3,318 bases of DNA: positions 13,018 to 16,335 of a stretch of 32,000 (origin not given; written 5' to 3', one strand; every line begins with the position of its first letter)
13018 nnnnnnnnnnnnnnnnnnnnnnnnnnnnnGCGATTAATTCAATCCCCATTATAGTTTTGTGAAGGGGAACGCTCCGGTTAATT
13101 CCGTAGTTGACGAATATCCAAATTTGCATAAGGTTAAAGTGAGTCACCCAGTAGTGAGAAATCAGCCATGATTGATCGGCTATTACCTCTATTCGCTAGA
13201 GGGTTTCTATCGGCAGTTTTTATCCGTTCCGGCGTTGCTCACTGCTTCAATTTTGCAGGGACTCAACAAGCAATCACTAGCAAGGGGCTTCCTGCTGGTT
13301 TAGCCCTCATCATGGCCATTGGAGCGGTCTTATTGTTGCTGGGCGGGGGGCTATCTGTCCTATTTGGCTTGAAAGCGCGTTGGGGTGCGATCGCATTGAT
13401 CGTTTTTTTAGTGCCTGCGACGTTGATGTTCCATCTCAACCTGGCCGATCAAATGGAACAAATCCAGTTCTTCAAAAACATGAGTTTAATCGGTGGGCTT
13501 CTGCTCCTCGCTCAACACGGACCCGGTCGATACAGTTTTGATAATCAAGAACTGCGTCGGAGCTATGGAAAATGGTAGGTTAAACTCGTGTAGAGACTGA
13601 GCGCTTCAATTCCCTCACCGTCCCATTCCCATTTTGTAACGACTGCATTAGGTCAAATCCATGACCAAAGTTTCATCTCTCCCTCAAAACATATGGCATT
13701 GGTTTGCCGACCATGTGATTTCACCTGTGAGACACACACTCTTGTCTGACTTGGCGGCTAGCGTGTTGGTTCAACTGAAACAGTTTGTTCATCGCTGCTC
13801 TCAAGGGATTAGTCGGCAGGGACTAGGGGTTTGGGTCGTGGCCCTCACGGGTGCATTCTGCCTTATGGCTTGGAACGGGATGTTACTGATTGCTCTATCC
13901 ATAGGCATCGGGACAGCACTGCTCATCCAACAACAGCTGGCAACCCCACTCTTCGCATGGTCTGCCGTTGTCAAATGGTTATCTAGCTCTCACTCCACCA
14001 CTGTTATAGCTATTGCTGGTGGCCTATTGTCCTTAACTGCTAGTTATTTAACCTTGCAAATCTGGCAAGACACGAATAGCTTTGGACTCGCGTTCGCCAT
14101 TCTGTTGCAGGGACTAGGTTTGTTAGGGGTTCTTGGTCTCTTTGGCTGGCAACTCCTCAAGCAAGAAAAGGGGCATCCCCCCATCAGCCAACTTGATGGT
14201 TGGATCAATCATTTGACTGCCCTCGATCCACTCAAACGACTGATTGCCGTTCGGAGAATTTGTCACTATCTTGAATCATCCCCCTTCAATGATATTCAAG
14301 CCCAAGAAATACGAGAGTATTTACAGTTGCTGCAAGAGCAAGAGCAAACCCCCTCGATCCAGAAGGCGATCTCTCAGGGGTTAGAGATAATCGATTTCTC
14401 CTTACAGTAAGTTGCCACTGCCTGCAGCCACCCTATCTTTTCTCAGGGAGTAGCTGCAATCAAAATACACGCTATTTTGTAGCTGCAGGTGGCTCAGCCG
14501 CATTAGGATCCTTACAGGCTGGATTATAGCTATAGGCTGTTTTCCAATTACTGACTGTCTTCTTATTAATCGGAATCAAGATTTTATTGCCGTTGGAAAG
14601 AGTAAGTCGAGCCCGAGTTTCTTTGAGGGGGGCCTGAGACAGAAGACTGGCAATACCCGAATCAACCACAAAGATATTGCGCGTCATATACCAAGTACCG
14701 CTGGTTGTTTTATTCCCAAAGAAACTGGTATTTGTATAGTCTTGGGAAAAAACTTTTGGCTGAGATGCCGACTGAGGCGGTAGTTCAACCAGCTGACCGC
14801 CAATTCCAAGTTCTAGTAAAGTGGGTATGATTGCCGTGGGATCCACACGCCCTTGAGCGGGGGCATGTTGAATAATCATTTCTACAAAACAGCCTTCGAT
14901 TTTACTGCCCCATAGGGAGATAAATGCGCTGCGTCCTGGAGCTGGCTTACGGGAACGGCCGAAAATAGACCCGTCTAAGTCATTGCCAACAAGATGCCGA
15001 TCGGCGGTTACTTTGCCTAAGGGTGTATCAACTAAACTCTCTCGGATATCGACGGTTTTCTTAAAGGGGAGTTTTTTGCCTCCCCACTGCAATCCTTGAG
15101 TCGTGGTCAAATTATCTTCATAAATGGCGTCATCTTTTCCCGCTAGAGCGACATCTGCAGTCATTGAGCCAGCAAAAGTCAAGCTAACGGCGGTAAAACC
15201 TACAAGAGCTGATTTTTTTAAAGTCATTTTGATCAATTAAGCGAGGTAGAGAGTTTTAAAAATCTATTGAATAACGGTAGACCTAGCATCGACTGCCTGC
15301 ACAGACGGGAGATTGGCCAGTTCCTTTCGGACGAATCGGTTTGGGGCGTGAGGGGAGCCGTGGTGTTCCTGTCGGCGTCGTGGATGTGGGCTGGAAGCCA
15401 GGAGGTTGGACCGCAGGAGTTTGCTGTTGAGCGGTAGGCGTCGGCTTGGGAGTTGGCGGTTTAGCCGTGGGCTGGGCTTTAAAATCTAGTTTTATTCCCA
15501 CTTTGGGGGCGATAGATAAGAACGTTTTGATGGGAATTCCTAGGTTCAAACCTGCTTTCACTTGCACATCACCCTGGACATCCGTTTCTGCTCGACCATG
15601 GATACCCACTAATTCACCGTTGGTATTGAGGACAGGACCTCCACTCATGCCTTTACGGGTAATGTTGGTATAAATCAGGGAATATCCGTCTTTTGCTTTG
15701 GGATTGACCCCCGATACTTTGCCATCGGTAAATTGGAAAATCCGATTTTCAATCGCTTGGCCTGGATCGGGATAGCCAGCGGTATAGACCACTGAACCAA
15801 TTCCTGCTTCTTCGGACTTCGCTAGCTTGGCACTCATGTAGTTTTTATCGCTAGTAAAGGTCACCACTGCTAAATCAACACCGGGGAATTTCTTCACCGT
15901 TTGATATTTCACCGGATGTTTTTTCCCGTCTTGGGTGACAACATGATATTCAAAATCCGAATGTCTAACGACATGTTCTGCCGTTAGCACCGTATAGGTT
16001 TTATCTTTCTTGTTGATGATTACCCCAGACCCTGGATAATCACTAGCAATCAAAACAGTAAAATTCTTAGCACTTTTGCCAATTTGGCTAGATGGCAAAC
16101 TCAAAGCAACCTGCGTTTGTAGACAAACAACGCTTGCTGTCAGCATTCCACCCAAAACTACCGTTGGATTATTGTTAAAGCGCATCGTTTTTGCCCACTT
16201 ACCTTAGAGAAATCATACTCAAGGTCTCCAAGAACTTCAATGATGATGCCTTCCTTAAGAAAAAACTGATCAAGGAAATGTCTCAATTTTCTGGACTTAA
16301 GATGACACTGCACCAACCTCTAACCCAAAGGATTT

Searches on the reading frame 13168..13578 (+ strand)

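Call 52: search_protein_families(library=pfam, proteins=[window:13168-13578:+], max_evalue=0.001)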
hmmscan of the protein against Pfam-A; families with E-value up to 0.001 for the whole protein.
window:13168-13578:+ (136 aa): 3 families
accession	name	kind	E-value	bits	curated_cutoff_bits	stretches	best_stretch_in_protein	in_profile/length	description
PF07681.17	DoxX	-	6.5e-14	52.8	23.6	1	7-89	2-84/85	DoxX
PF02077.20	SURF4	-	4.6e-11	43.3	27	1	67-127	196-263/267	SURF4 family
PF07291.16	MauE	-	3.7e-08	34.2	27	1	6-93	4-92/128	Methylamine utilisation protein MauE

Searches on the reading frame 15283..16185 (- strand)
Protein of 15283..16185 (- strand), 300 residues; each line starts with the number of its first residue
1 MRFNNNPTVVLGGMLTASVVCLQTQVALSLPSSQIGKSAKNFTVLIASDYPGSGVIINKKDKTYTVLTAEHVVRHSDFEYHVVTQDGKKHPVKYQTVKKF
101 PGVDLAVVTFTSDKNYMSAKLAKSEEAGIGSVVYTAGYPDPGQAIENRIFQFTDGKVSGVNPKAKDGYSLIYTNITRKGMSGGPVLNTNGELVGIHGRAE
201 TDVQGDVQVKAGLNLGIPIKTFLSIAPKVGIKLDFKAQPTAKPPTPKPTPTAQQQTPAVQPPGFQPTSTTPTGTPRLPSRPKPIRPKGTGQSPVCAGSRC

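Call 52: search_protein_families(library=pfam, proteins=[window:15283-16185:-], max_evalue=0.001)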
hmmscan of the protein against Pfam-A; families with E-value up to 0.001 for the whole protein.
window:15283-16185:- (300 aa): 3 families
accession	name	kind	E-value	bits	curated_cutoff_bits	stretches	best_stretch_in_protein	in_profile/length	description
PF13365.12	Trypsin_2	-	9.9e-24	85.2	27.6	1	52-195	1-144/144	Trypsin-like peptidase domain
PF00089.32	Trypsin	-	1.7e-07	31.7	20.6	1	53-197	28-196/220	Trypsin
PF05579.19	Peptidase_S32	-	0.00012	21.9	24.7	0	176-217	205-246/297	Equine arteritis virus serine endopeptidase S32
